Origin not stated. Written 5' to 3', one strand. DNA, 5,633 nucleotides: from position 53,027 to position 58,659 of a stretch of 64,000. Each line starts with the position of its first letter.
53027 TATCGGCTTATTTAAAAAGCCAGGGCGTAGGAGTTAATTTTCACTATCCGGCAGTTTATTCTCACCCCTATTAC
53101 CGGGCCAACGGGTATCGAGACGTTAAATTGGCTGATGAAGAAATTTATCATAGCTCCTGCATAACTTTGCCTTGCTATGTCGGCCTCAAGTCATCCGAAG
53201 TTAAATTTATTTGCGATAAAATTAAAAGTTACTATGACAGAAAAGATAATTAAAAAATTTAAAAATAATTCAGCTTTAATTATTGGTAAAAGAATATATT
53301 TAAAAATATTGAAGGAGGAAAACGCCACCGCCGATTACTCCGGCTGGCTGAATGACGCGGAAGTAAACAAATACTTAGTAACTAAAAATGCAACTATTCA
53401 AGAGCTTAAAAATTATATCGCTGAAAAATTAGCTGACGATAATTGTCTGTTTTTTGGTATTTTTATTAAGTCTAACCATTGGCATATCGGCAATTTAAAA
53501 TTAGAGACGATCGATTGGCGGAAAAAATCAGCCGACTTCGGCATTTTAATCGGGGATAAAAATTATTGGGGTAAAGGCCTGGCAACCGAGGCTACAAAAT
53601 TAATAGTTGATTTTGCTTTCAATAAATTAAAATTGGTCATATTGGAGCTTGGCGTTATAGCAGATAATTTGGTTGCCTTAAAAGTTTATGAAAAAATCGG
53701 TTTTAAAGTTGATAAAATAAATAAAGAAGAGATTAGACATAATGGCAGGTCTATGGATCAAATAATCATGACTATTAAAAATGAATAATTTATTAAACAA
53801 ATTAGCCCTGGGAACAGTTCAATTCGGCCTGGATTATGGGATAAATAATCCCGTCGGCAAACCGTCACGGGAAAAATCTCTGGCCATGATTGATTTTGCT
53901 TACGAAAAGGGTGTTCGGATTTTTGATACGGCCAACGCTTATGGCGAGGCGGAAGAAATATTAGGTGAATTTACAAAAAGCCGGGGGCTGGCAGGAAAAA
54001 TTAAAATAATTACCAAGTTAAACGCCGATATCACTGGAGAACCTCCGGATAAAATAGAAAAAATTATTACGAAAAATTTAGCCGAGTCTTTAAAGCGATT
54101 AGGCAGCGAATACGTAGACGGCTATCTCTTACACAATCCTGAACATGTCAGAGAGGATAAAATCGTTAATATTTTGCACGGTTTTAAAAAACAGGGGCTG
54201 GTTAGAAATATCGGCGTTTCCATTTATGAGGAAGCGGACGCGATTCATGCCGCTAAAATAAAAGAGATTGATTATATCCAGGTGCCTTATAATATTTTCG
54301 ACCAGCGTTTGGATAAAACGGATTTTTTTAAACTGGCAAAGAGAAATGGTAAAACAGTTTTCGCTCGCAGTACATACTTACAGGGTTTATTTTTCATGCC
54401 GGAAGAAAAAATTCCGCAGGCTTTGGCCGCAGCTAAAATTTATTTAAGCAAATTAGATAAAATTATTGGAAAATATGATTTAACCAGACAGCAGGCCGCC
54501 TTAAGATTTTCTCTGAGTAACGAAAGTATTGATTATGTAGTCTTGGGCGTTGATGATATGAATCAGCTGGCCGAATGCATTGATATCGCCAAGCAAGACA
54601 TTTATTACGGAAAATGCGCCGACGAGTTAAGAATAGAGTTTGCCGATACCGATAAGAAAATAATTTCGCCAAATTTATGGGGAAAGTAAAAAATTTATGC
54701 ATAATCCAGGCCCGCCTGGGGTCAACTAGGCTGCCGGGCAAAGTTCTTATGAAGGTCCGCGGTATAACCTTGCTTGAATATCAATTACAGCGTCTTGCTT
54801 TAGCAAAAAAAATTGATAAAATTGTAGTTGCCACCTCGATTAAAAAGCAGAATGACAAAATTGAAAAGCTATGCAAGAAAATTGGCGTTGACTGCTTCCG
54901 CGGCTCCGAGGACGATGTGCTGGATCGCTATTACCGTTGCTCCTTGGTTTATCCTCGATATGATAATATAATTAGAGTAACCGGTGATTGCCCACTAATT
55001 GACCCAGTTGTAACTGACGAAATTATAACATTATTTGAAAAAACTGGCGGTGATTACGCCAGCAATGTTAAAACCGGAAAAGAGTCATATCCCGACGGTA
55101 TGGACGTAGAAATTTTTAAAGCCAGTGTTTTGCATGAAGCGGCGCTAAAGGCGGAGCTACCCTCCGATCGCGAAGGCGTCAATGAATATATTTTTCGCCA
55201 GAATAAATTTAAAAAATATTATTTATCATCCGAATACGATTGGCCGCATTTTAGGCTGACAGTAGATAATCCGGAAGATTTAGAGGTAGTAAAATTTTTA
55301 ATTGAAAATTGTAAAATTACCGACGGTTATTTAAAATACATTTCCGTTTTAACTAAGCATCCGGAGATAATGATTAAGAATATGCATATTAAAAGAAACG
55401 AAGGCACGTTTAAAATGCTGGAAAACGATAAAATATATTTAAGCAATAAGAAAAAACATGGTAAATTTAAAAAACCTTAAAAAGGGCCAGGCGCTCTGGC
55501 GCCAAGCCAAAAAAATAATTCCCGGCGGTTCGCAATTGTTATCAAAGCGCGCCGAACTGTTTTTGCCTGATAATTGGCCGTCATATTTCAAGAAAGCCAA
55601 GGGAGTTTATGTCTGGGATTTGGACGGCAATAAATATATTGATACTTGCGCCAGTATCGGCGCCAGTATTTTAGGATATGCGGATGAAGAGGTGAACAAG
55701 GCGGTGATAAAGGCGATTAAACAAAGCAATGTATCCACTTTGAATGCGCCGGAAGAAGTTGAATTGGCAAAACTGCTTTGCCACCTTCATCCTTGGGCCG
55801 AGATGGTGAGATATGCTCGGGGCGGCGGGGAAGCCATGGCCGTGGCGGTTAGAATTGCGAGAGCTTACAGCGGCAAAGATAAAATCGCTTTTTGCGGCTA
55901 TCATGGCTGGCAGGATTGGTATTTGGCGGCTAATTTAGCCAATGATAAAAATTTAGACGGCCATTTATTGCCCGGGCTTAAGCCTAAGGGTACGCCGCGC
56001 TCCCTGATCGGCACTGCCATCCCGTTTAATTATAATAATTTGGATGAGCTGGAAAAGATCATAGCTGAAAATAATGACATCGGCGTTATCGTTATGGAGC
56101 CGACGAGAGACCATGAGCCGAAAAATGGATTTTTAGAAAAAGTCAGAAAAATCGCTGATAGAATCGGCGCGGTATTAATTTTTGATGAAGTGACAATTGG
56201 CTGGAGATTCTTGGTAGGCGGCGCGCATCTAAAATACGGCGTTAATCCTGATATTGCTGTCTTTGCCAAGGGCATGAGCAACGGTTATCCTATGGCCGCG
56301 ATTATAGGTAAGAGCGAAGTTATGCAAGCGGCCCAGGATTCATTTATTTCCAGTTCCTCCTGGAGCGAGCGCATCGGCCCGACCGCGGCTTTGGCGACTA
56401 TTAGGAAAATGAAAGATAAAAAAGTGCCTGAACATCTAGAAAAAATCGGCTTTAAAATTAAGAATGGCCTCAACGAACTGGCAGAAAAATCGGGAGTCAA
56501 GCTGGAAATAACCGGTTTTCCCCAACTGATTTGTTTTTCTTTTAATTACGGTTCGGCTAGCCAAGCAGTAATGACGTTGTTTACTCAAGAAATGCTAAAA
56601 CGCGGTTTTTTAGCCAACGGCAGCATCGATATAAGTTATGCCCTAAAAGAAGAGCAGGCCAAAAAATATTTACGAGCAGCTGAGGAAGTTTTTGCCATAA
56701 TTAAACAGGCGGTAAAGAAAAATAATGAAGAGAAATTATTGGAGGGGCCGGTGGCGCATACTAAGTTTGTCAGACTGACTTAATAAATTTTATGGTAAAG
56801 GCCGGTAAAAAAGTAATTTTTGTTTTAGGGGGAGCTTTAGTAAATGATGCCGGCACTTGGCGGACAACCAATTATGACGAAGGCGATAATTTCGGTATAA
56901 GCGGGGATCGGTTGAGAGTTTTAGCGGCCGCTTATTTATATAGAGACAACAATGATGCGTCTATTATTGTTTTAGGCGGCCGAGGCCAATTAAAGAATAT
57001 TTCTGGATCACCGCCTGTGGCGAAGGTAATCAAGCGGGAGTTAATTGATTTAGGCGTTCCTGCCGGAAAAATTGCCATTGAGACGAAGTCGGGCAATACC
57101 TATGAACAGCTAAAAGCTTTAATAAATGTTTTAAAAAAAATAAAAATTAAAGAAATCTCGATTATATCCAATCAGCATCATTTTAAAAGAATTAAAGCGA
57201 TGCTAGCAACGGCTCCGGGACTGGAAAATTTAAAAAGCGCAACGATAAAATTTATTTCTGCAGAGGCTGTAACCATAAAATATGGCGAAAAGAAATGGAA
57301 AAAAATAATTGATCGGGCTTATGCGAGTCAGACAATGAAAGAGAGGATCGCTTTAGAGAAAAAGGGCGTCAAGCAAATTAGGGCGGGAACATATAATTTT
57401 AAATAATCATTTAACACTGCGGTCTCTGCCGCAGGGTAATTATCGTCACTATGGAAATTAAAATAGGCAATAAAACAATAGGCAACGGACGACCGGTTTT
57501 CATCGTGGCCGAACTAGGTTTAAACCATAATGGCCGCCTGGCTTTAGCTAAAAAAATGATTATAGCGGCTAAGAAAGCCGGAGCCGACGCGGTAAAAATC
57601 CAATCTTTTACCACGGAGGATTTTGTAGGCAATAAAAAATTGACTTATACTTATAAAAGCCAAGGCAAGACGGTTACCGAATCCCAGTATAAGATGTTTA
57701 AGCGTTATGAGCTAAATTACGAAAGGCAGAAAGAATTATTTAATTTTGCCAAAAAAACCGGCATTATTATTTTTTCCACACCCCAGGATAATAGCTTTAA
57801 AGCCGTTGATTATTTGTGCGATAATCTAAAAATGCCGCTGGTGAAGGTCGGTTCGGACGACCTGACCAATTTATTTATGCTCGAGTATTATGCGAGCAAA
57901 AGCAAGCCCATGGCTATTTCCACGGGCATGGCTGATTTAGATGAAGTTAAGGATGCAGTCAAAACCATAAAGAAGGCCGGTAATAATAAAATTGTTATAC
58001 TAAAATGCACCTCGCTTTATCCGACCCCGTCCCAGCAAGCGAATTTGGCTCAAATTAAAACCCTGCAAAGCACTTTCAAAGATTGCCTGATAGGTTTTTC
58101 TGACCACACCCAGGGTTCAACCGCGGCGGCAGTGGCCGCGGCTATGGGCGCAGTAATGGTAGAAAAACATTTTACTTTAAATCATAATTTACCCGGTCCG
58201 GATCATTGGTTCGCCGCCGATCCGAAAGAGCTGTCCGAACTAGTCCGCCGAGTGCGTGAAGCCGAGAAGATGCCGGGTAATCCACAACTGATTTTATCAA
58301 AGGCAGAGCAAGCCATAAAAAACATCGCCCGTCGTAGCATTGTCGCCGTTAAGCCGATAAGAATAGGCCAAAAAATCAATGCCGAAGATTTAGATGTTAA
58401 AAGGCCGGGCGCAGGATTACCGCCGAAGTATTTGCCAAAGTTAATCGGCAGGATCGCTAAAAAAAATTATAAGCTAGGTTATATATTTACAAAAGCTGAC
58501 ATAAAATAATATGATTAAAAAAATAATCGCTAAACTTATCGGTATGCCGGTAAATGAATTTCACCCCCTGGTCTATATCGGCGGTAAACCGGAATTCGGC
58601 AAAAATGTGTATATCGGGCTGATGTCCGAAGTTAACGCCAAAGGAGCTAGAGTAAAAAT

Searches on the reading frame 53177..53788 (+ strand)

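Call 9: search_protein_families(library=pfam, proteins=[window:53177-53788:+], max_evalue=0.001)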
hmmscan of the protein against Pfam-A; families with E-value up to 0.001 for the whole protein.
window:53177-53788:+ (203 aa): 4 families
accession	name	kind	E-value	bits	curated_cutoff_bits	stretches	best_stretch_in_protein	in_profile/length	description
PF13302.13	Acetyltransf_3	-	4.9e-21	76.3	25.4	1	39-177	1-138/138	Acetyltransferase (GNAT) domain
PF13420.13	Acetyltransf_4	-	4.7e-13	49.9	24.3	1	51-196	9-154/155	Acetyltransferase (GNAT) domain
PF00583.31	Acetyltransf_1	-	1.9e-08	35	20.7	1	85-176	28-116/116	Acetyltransferase (GNAT) family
PF13523.12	Acetyltransf_8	-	0.00013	22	27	1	102-180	67-141/145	Acetyltransferase (GNAT) domain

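Call 29: search_protein_families(library=ncbifam, proteins=[window:53177-53788:+], max_evalue=1e-10)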
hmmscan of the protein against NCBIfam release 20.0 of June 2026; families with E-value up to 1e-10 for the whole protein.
window:53177-53788:+ (203 aa): 2 families
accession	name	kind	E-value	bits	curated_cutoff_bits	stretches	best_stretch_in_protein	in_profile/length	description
NF011709.0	PRK15130.1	equivalog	2.4e-14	53.6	218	1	60-200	26-164/186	spermidine N1-acetyltransferase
TIGR03585.1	PseH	equivalog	2.4e-13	50.4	93.1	1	56-198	16-155/156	UDP-4-amino-4,6-dideoxy-N-acetyl-beta-L-altrosamine N-acetyltransferase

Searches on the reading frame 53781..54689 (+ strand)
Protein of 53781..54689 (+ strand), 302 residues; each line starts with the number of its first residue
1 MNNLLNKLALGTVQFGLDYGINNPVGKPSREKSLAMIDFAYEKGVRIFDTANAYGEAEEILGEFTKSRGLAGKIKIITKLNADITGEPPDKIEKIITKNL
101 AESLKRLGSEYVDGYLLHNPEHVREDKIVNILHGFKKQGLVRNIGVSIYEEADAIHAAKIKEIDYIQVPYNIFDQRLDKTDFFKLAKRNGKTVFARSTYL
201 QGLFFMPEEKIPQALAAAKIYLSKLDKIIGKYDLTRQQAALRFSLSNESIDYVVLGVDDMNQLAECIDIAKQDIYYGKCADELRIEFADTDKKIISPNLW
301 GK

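Call 9: search_protein_families(library=pfam, proteins=[window:53781-54689:+], max_evalue=0.001)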
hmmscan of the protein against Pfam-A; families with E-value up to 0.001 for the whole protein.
window:53781-54689:+ (302 aa): 1 family
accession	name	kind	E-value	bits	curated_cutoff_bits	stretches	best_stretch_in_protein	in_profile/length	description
PF00248.27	Aldo_ket_red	-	5.7e-42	144.2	24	1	7-270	1-274/291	Aldo/keto reductase family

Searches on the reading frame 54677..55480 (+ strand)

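Call 9: search_protein_families(library=pfam, proteins=[window:54677-55480:+], max_evalue=0.001)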
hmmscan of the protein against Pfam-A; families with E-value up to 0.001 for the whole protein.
window:54677-55480:+ (267 aa): 2 families
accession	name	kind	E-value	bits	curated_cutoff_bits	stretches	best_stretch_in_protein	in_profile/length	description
PF02348.25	CTP_transf_3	-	1e-26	94.6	22.6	1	8-158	2-147/217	Cytidylyltransferase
PF12804.13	NTP_transf_3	-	5.3e-06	27.1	27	1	15-139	13-130/160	MobA-like NTP transferase domain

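Call 29: search_protein_families(library=ncbifam, proteins=[window:54677-55480:+], max_evalue=1e-10)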
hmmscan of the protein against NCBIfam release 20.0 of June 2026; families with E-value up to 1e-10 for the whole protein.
window:54677-55480:+ (267 aa): 4 families
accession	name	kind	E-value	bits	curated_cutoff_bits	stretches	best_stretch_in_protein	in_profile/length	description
NF009905.0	PRK13368.1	subfamily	1.1e-17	64.2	255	1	6-175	3-173/243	3-deoxy-manno-octulosonate cytidylyltransferase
NF003952.0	PRK05450.1-5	subfamily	4.6e-17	62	193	1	6-125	3-121/250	3-deoxy-manno-octulosonate cytidylyltransferase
NF003950.0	PRK05450.1-3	subfamily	4e-15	55.8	234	1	5-123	2-120/248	3-deoxy-manno-octulosonate cytidylyltransferase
NF003948.0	PRK05450.1-1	equivalog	2.6e-13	49.8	281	1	4-131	4-131/248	3-deoxy-manno-octulosonate cytidylyltransferase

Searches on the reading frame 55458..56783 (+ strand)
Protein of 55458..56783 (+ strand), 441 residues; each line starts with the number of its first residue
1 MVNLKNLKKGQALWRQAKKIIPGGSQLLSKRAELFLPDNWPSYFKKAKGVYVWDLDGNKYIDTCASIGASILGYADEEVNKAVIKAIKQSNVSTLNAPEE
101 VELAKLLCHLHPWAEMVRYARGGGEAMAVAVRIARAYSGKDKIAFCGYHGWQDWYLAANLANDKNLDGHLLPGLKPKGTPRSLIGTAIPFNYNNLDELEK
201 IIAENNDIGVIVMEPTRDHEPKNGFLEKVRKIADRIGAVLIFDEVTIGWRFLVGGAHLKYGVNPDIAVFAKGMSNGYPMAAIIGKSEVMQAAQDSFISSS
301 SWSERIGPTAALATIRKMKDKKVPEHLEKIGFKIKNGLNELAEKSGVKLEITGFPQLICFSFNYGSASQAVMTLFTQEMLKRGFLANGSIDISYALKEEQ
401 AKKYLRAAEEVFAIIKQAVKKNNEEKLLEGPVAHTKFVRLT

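Call 9: search_protein_families(library=pfam, proteins=[window:55458-56783:+], max_evalue=0.001)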
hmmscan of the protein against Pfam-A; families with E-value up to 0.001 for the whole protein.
window:55458-56783:+ (441 aa): 1 family
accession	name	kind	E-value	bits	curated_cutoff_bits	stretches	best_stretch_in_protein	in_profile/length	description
PF00202.27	Aminotran_3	-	1.7e-42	146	30.5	1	42-367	11-355/403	Aminotransferase class-III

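Call 65: search_protein_families(library=ncbifam, proteins=[window:55458-56783:+], max_evalue=0.001)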
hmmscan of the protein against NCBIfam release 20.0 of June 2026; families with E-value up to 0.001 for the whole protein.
window:55458-56783:+ (441 aa): 68 families (the best 25 are shown)
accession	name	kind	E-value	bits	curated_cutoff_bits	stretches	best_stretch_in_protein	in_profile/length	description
NF004856.0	PRK06209.1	equivalog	1.9e-82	277.2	486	1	5-438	6-438/450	glutamate-1-semialdehyde 2,1-aminomutase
NF041362.1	GntE_guanitoxin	equivalog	1.7e-72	244.3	525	1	5-362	3-369/426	guanitoxin biosynthesis PLP-dependent transaminase GntE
NF000818.0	PRK00062.1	subfamily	2.3e-66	224.2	398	1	7-415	3-427/429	glutamate-1-semialdehyde 2,1-aminomutase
TIGR00713.1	hemL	equivalog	7.3e-64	216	527.3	1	11-413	3-421/423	glutamate-1-semialdehyde 2,1-aminomutase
NF009055.0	PRK12389.1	equivalog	3.1e-51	174.3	637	1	7-361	3-361/431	glutamate-1-semialdehyde 2,1-aminomutase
NF004426.0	PRK05769.1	equivalog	1.7e-35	122.7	552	1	15-386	15-405/441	acetyl ornithine aminotransferase family protein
NF005993.0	PRK08117.1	subfamily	6.8e-35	120.5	574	2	193-367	193-372/433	aspartate aminotransferase family protein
NF049939.1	HyAminethphonNHLyPbfA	equivalog_domain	7.1e-34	117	525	1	43-360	46-377/442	(R)-1-hydroxy-2-aminoethylphosphonate ammonia-lyase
TIGR00707.1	argD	subfamily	8.8e-34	116.9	410.05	1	42-385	11-347/381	acetylornithine/succinylornithine family transaminase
NF002874.0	PRK03244.1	equivalog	2.3e-32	112.3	457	1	44-387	29-361/399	acetylornithine transaminase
NF004755.0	PRK06082.1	equivalog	5.3e-32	110.8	467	1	25-354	35-381/459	aspartate aminotransferase family protein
NF002325.0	PRK01278.1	subfamily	1.2e-31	109.8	372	1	43-381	16-354/395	acetylornithine transaminase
NF053554.1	prodigi_MAP_PigE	equivalog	6.9e-31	107.4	850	1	42-409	402-769/837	prodigiosin MAP biosynthesis aminotransferase PigE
NF004714.0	PRK06058.1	subfamily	8.2e-31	107.1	639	2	197-360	214-381/447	4-aminobutyrate--2-oxoglutarate transaminase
NF004718.0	PRK06062.1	subfamily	1.6e-30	106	472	2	195-364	203-383/454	hypothetical protein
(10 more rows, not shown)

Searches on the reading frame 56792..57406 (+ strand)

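Call 9: search_protein_families(library=pfam, proteins=[window:56792-57406:+], max_evalue=0.001)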
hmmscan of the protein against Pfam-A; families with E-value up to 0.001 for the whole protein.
window:56792-57406:+ (204 aa): 1 family
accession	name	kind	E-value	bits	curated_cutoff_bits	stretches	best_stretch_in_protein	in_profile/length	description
PF02698.23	DUF218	-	5.9e-17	62.3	27.6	1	8-151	2-105/133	DUF218 domain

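Call 65: search_protein_families(library=ncbifam, proteins=[window:56792-57406:+], max_evalue=0.001)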
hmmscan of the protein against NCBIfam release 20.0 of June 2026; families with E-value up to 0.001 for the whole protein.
window:56792-57406:+ (204 aa): 1 family
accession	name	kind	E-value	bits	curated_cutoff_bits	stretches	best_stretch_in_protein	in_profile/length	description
NF007794.0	PRK10494.1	equivalog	0.00032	20.2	205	1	36-175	102-227/259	envelope biogenesis factor ElyC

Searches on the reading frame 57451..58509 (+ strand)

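Call 9: search_protein_families(library=pfam, proteins=[window:57451-58509:+], max_evalue=0.001)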
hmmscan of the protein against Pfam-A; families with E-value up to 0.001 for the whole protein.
window:57451-58509:+ (352 aa): 2 families
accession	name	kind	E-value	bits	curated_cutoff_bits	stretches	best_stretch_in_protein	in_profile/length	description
PF03102.20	NeuB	-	5.5e-82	275.3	22.1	1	36-277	1-238/241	NeuB family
PF08666.17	SAF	-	7.8e-10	39.6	21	1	294-351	1-62/63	SAF domain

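Call 29: search_protein_families(library=ncbifam, proteins=[window:57451-58509:+], max_evalue=1e-10)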
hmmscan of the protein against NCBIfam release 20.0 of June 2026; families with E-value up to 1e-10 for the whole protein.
window:57451-58509:+ (352 aa): 2 families
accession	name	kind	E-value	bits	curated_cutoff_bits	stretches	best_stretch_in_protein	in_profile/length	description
TIGR03569.1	NeuB_NnaB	equivalog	8.1e-104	347.2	399.65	1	16-342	1-325/329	N-acetylneuraminate synthase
TIGR03586.1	PseI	equivalog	4.1e-89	299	340.25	1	16-342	2-323/327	pseudaminic acid synthase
